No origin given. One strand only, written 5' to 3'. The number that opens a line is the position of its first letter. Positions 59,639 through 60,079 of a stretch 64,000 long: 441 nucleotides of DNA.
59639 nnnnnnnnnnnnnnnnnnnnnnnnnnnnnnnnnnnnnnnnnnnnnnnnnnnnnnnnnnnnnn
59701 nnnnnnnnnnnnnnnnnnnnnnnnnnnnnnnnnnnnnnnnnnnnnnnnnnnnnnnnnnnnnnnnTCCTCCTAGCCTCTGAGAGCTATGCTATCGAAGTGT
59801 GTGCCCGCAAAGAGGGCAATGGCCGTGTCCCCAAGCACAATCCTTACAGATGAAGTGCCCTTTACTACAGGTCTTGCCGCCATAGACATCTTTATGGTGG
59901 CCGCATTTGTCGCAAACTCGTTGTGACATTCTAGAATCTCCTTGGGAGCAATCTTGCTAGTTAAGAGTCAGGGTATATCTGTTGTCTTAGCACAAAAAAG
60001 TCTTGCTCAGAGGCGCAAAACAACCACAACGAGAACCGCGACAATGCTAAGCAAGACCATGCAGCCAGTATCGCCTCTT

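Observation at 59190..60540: AT-rich island encoding three tandem small zinc-ribbon/RING-like proteins, bounded by a 35-bp palindrome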

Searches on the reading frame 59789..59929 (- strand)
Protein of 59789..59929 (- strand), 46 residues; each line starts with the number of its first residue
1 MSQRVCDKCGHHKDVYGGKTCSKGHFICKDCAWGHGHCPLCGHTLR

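Call 7: search_protein_families(library=pfam, max_evalue=1, proteins=[window:59792-59929:-])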
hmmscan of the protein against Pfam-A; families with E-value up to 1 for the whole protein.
seq(46 aa): 11 families
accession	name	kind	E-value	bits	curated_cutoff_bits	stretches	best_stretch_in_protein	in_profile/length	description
PF21362.3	Sina_RING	-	0.0023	18.5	29.3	1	20-41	14-35/35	E3 ubiquitin-protein ligase sina/sinah, RING finger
PF08792.16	A2L_zn_ribbon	-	0.017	15.3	22.9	1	1-31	1-27/33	A2L zinc ribbon domain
PF03804.19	DUF325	-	0.022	15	28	1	3-33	82-112/137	Viral proteins of unknown function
PF10235.14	Cript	-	0.082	14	25.5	1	19-45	54-80/90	Microtubule-associated protein CRIPT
PF08274.17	Zn_Ribbon_YjdM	-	0.19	12.2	30.8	0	23-32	17-26/30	PhnA Zinc-Ribbon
PF14634.12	zf-RING_5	-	0.3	11.5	27.9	1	6-42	2-42/43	zinc-RING finger domain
PF10217.14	DUF2039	-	0.33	11.7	27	0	3-43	54-88/89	Uncharacterized conserved protein (DUF2039)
PF13920.12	zf-C3HC4_3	-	0.56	10.5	27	0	4-43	3-44/49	Zinc finger, C3HC4 type (RING finger)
PF14447.12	Prok-RING_4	-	0.93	9.9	27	0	24-44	17-39/46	Prokaryotic RING finger family 4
PF07191.17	Zn_ribbon_6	-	0.94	10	25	0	3-31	29-55/67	Double zinc ribbon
PF13248.11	Zn_ribbon_3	-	0.99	9.4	27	1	5-12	4-11/26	zinc-ribbon domain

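Call 8: search_protein_families(library=phrogs, max_evalue=1, proteins=[window:59792-59929:-])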
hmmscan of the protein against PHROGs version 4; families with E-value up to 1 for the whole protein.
seq(46 aa): 1 family
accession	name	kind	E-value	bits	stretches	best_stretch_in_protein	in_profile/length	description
phrog_11273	-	unknown function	0.82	10.6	0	3-43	18-53/73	-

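Call 14: find_encoding_contigs(protein=window:59789-59929:-, flank=10000)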
Protein window:59789-59929:- (46 aa): no gene with exactly this product is on record in the collection.

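Call 21: find_homologous_proteins(query=window:59792-59929:-, max_evalue=10)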
Query seq(46 aa) (46 aa): 8 proteins with E <= 10 among 8 candidates.
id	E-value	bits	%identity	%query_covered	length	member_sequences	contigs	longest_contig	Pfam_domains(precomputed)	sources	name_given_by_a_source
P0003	2.4e-24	102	93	100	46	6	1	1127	-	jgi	-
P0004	1.1e-17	81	83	100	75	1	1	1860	-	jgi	jgi:transposase-like protein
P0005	3.0e-17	79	82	98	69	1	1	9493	-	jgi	jgi:hypothetical protein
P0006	4.4e-17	79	80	100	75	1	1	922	-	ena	-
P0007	5.1e-17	79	80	100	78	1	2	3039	-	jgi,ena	-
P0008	1.9e-16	77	78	100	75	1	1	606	-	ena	-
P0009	5.6e-16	75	74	100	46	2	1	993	-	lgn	-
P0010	1.3e-11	62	70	100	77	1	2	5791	-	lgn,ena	-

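Call 24: find_encoding_contigs(protein=P0005, flank=10000)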
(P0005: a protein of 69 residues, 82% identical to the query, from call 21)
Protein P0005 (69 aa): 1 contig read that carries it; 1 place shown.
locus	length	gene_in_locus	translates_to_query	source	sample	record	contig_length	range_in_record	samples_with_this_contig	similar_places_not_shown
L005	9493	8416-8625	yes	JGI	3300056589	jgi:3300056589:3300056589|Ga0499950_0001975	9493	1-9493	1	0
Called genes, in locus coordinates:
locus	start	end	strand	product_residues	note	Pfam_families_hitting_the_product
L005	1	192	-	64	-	?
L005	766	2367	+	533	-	PF02384:N6_Mtase, PF07669:Eco57I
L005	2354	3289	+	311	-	PF17728:BsuBI_PstI_RE_N, PF06616:BsuBI_PstI_RE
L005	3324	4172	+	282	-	PF00656:Peptidase_C14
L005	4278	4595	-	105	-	PF05598:DUF772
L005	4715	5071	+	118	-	PF01809:YidD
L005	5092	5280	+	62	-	-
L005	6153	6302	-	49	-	-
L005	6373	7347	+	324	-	-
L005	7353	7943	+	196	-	-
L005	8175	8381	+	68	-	-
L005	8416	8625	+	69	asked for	-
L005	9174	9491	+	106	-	?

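Call 26: find_encoding_contigs(protein=P0010, flank=10000)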
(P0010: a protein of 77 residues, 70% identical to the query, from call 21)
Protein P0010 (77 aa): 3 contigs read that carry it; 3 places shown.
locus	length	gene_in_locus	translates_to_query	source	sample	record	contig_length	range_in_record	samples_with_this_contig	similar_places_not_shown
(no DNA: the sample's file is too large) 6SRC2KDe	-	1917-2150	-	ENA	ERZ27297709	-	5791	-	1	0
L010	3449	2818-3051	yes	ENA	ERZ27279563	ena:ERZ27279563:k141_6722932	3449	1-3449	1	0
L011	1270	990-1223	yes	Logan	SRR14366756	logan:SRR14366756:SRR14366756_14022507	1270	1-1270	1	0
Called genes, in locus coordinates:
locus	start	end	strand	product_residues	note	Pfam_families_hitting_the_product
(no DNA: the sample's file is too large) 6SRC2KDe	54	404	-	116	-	-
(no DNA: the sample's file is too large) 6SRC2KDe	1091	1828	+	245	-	PF25436:BSD2_CRD (faint)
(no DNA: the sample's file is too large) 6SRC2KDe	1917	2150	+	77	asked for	-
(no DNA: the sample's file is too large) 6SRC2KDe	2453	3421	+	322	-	PF21941:SMEK_N, PF20277:CTD11 (weak), PF20275:CTD10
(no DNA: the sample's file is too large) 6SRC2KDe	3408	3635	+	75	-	PF20293:MC6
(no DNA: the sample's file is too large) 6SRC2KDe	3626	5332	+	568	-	PF10088:DUF2326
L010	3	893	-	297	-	?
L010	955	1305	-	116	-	-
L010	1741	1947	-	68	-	-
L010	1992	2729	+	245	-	PF25436:BSD2_CRD (faint)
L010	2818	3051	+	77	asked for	-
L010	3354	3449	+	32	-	?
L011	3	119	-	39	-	?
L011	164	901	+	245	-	PF25436:BSD2_CRD (faint)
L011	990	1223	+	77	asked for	-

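Call 30: find_encoding_contigs(protein=P0003, flank=10000)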
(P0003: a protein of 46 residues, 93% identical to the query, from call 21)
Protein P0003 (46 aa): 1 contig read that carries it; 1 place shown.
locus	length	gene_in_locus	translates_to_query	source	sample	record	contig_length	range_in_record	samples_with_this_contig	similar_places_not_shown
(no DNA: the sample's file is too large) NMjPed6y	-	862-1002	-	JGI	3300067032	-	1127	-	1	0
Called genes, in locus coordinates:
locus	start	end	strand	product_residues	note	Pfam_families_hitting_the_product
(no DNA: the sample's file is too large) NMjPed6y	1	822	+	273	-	?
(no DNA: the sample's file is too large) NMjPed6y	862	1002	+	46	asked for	-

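Call 32: find_encoding_contigs(protein=P0007, flank=10000)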
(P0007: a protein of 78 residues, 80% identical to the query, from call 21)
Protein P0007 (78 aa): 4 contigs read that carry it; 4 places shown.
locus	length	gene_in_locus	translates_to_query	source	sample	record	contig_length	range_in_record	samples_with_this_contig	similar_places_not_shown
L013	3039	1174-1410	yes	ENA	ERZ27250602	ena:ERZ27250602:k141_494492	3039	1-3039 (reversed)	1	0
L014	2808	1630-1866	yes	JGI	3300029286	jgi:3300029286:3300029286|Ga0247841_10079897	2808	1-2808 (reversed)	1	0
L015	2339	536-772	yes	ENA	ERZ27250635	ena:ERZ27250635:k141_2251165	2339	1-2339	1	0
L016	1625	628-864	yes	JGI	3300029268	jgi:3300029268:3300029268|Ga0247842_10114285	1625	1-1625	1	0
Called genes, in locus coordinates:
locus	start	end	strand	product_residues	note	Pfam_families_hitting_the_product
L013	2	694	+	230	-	?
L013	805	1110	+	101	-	PF13240:Zn_Ribbon_1 (weak)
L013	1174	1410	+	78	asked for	-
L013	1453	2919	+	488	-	-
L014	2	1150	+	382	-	?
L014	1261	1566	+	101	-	PF13240:Zn_Ribbon_1 (weak)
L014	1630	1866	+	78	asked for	-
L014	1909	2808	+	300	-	?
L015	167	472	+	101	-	PF13240:Zn_Ribbon_1 (weak)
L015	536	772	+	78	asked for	-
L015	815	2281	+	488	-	PF07661:MORN_2 (faint)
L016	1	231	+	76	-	?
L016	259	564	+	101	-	PF13240:Zn_Ribbon_1 (weak)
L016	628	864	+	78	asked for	-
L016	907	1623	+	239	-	?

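Call 45: find_related_loci(query=A1, collection=viral_contigs, flank=10000)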
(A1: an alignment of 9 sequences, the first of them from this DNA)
Query A1 (46 aa) in viral_contigs; peptide patterns used: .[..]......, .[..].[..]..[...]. (x = any residue, [..] = any of these).
85 stretches matched a pattern, but none encodes a relative of the query by tblastn (E <= 1e-3).

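Call 48: find_related_loci(query=A1, collection=metagenome_contigs, flank=10000)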
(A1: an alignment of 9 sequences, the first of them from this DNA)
Query A1 (46 aa) in metagenome_contigs; peptide patterns used: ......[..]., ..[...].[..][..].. (x = any residue, [..] = any of these).
266 stretches matched a pattern; 104 encode a relative of the query (tblastn E <= 1e-3); the best 80 are kept; 80 distinct loci.
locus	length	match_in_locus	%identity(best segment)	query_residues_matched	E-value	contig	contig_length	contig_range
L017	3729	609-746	89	1-46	2e-26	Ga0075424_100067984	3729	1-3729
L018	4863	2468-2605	96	1-46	6e-26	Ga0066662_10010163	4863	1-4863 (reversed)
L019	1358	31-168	91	1-46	4e-25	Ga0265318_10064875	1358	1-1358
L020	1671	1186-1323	89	1-46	1e-24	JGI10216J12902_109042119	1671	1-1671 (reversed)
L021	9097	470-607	87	1-46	3e-24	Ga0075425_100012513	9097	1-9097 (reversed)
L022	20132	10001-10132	86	1-44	7e-24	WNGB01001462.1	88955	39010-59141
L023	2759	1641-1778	87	1-46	1e-23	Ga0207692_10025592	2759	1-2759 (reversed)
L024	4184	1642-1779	87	1-46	1e-23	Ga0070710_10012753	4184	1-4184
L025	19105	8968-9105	80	1-46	5e-22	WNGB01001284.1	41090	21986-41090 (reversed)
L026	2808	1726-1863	80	1-46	9e-22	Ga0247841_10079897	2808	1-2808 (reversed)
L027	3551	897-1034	78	1-46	2e-20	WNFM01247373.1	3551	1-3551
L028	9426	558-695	83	1-46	2e-20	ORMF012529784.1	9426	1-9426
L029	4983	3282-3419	83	1-46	2e-20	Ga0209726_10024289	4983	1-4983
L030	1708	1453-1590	78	1-46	4e-20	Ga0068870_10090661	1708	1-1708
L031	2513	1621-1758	74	1-46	8e-20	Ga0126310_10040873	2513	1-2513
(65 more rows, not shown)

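Call 53: predict_structure(alignment_id=A1)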
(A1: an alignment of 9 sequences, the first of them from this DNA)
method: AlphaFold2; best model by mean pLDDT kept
length: 46 residues; sequences in the alignment: 9
mean_pLDDT: 87.6   pTM: 0.58
mean pLDDT of the five models: 87.6, 85.5, 85.2, 80.4, 76.6
residues with pLDDT >= 90: 17; 70-90: 28; 50-70: 1; < 50: 0
segments of 3 or more residues with pLDDT < 50: none
pLDDT, mean of each block of 10 residues (from residue 1): 86 88 90 86 88
secondary structure, 60 per line:
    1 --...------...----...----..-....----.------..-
elements in order: E3-5 E12-14 E19-21 H29-32

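Call 60: fold_search(model_id=the predicted structure, library=pdb)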
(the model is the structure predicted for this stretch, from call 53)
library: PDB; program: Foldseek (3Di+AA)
matches with E <= 10: 353; with E <= 0.001: 0
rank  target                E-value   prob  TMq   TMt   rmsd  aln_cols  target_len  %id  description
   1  9m0y_C                6.6e-02  0.91  0.49  0.07   2.8        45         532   22  Local refinement of stacked like DDB1-DDA1-DET1-Ube2e2-COP1 complex (layer 2) (released 2026-01-28)
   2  6yxe_B                8.1e-02  0.91  0.53  0.39   3.0        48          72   23  Structure of the Trim69 RING domain (released 2020-10-14)
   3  9g0l                  1.1e-01  0.99  0.67  0.36   2.1        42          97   26  Crystal structure of the RING-ZnF1 fragment of SIAH1 (released 2025-02-19)
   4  5din_A                1.1e-01  0.87  0.51  0.26   2.8        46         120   24  Structural Basis for the Indispensable Role of a Unique Zinc Finger Motif in LNX2 Ubiquitination (released 2015-10-14)
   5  6ds6                  1.2e-01  0.97  0.63  0.56   2.8        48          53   19  Crystal structure of p300 ZZ domain in complex with histone H3 peptide (released 2018-08-29)
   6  2h0d_A                1.4e-01  0.85  0.51  0.31   2.9        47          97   23  Structure of a Bmi-1-Ring1B Polycomb group ubiquitin ligase complex (released 2006-05-23)
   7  6fga_D                1.4e-01  0.82  0.51  0.38   3.0        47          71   21  Crystal structure of TRIM21 E3 ligase, RING domain in complex with its cognate E2 conjugating enzyme UBE2E1 (released 2019-06-12)
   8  6yxe_A                1.5e-01  0.82  0.52  0.33   3.1        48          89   23  Structure of the Trim69 RING domain (released 2020-10-14)
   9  9lul_M                1.6e-01  0.82  0.50  0.07   2.8        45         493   22  Local refinement of stacked like DDB1-DDA1-DET1-Ube2e2-COP1 complex (layer 1) (released 2026-01-28)
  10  6s53_H                1.7e-01  0.82  0.52  0.37   2.8        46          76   22  Crystal structure of TRIM21 RING domain in complex with an isopeptide-linked Ube2N~ubiquitin conjugate (released 2019-09-11)
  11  9m0y_E                1.7e-01  0.80  0.50  0.07   2.8        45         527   22  Local refinement of stacked like DDB1-DDA1-DET1-Ube2e2-COP1 complex (layer 2) (released 2026-01-28)
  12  5u7g_A                1.9e-01  0.95  0.62  0.07   3.1        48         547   19  Crystal Structure of the Catalytic Core of CBP (released 2017-06-21)
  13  8a58_D                1.9e-01  0.87  0.54  0.37   2.4        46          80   22  X-ray structure of TRIM21 RING E3 ligase in complex with E2 enzyme Ube2W (released 2023-04-26)
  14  4orh_C                1.9e-01  0.80  0.52  0.32   2.7        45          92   22  Crystal structure of RNF8 bound to the UBC13/MMS2 heterodimer (released 2014-02-26)
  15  6fga_C                1.9e-01  0.77  0.51  0.35   3.0        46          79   22  Crystal structure of TRIM21 E3 ligase, RING domain in complex with its cognate E2 conjugating enzyme UBE2E1 (released 2019-06-12)
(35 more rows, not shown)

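Call 72: search_protein_families(library=pfam, alignment_id=A5, max_evalue=0.001)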
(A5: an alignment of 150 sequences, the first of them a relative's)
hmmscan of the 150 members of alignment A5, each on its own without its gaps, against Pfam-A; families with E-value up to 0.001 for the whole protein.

A. member 1, L027:578-952:- (124 aa): 0 families

B. families by the number of members that match (of 150 scanned): 97 families (the first 25 are shown)
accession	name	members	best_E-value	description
PF13240.11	Zn_Ribbon_1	7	2.7e-08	zinc-ribbon domain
PF12773.13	DZR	7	3.6e-05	Double zinc ribbon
PF13248.11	Zn_ribbon_3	4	3.9e-05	zinc-ribbon domain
PF00092.34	VWA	3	3e-17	von Willebrand factor type A domain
PF13519.12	VWA_2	3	2.3e-16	von Willebrand factor type A domain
PF19744.4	DUF6232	3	1.8e-08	Family of unknown function (DUF6232)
PF12770.12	CHAT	2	6.3e-29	CHAT domain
PF05154.21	TM2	2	3.4e-20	TM2 domain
PF13174.12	TPR_6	2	1.1e-09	Tetratricopeptide repeat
PF13428.12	TPR_14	2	2.3e-08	Tetratricopeptide repeat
PF07719.23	TPR_2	2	2.5e-08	Tetratricopeptide repeat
PF13646.12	HEAT_2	2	4.5e-07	HEAT repeats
PF24463.1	DUF7577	2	0.00045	Domain of unknown function (DUF7577)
PF00171.27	Aldedh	1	9.6e-149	Aldehyde dehydrogenase family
PF10017.15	Methyltransf_33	1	2.6e-107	Histidine-specific methyltransferase, SAM-dependent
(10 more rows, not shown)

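Call 73: search_protein_representatives(alignment_id=A1)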
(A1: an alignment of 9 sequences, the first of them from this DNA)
Query: 9 sequences, 75 profile positions. Proteins with E-value up to 0.001 (for the whole library): 95; up to 1e-10: 15; up to 1e-30: 0. The best 95 are listed.
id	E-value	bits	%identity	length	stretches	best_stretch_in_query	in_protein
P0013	4.3e-30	119.8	-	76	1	1-75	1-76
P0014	1.4e-22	95.7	-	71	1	21-75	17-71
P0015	3.1e-20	88.2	-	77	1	15-75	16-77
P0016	2.2e-16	75.8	-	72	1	11-75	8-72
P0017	4.5e-16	74.8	-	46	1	30-75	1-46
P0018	1.7e-15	73.0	-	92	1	27-75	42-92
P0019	3.1e-15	72.1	-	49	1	30-70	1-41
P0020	1.0e-14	70.5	-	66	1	24-75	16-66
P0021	1.9e-13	66.4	-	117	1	28-75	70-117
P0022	1.9e-12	63.2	-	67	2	30-61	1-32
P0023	1.5e-11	60.3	-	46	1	30-74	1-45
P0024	1.9e-11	60.0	-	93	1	23-75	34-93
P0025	3.8e-11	59.1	-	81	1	23-75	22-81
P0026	6.1e-11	58.4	-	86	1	32-75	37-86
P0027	9.5e-11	57.8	-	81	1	40-75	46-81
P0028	1.2e-10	57.5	-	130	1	28-74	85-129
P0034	1.3e-09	54.1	-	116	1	30-63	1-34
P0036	1.9e-09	53.6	-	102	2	30-75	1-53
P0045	1.4e-08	50.8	-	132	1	31-75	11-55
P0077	7.4e-06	42.1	-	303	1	29-71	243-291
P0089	3.3e-05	40.0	-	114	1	25-61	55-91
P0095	5.0e-05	39.4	-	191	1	32-75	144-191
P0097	5.7e-05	39.3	-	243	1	30-72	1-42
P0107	8.8e-04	35.4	-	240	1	26-70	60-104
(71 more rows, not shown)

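Call 76: search_protein_families(library=pfam, max_evalue=0.01, proteins=[P0077, P0095, P0097, P0107, P0028, P0045, P0021, P0036, P0034, P0089])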
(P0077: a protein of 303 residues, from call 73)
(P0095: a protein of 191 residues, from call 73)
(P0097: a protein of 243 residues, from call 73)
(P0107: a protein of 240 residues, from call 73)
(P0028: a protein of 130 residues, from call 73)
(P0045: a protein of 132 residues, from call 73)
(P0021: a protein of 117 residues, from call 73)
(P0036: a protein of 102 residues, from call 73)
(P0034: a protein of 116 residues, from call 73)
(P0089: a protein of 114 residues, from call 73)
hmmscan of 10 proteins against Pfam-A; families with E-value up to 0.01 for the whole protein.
P0077 (303 aa): 3 families
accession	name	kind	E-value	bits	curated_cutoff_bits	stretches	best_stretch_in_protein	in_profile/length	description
PF01814.28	Hemerythrin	-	2.7e-07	31.6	25.3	1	11-75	2-58/127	Hemerythrin HHE cation binding domain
PF18912.6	DZR_2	-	0.0042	17.3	27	0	268-297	21-49/56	Double zinc ribbon domain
PF14634.12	zf-RING_5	-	0.0099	16.3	27.9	0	249-291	2-42/43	zinc-RING finger domain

P0095 (191 aa): 0 families

P0097 (243 aa): 0 families

P0107 (240 aa): 1 family
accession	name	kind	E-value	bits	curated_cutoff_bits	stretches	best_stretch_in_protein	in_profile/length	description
PF14237.11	GYF_2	-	0.00026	21.1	25.8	1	19-55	14-50/50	GYF domain 2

P0028 (130 aa): 0 families

P0045 (132 aa): 1 family
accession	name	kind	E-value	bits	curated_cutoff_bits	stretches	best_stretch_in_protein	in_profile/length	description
PF09722.15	Xre_MbcA_ParS_C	-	4.6e-18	65.4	24.5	1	80-129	2-51/51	Antitoxin Xre/MbcA/ParS C-terminal toxin-binding domain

P0021 (117 aa): 1 family
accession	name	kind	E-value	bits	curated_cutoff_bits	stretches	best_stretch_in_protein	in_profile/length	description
PF21362.3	Sina_RING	-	0.0052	17.3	29.3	0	91-112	14-35/35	E3 ubiquitin-protein ligase sina/sinah, RING finger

P0036 (102 aa): 9 families
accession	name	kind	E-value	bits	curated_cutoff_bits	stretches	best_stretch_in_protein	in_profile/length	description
PF13240.11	Zn_Ribbon_1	-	1.5e-06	28.3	25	1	68-89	1-22/23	zinc-ribbon domain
PF24460.1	DUF7575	-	3.7e-06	26.6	28.5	1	69-89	6-26/28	Domain of unknown function (DUF7575)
PF12773.13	DZR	-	4.6e-06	27.1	27.3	1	40-87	10-45/45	Double zinc ribbon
PF13248.11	Zn_ribbon_3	-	1.3e-05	24.9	27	1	69-87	5-23/26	zinc-ribbon domain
PF18912.6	DZR_2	-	0.00019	21.7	27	1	44-92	9-48/56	Double zinc ribbon domain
PF16919.11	PknG_rubred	-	0.00076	19.9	28.5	1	53-75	23-45/74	Protein kinase G rubredoxin domain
PF13920.12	zf-C3HC4_3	-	0.0029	17.8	27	0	4-54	3-48/49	Zinc finger, C3HC4 type (RING finger)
PF10367.15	zf-Vps39_C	-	0.0073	16.3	24.7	1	36-53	3-20/41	Vacuolar sorting protein 39 C-terminal zinc finger domain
PF14803.11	Zn_ribbon_Nudix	-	0.0076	16.6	25.6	0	68-77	2-11/34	Nudix N-terminal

P0034 (116 aa): 0 families

P0089 (114 aa): 1 family
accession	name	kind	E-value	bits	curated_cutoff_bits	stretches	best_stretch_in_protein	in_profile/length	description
PF13920.12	zf-C3HC4_3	-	0.00091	19.4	27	1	63-113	3-46/49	Zinc finger, C3HC4 type (RING finger)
